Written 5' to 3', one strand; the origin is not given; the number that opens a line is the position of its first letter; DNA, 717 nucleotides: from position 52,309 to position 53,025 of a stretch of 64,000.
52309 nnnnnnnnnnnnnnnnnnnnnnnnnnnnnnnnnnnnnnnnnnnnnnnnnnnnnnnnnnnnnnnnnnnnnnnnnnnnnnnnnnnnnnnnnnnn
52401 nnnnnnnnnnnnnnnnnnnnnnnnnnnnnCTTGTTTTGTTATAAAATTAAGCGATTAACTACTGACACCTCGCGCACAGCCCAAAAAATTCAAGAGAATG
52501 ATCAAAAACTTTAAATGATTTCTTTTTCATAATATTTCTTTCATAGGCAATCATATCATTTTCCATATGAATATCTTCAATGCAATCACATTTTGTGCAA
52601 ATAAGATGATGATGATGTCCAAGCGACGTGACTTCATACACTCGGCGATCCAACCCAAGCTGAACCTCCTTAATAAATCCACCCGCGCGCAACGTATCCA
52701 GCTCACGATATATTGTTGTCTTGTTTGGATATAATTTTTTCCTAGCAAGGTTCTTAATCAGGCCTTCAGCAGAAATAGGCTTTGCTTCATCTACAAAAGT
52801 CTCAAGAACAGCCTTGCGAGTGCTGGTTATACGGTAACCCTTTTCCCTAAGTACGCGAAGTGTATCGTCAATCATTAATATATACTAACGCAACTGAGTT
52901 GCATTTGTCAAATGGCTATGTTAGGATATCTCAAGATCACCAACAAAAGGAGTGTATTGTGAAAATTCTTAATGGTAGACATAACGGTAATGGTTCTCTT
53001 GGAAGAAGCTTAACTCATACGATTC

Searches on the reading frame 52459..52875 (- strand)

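Call 39: search_protein_families(library=pfam, proteins=[window:52459-52875:-], max_evalue=0.01)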
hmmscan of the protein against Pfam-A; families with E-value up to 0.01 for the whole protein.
window:52459-52875:- (138 aa): 2 families
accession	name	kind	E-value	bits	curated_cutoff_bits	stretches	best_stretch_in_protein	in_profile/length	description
PF01475.25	FUR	-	2.2e-23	83.1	23.1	1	11-130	1-120/121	Ferric uptake regulator family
PF03551.20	PadR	-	0.00012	22.4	27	1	40-88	16-71/75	Transcriptional regulator PadR-like family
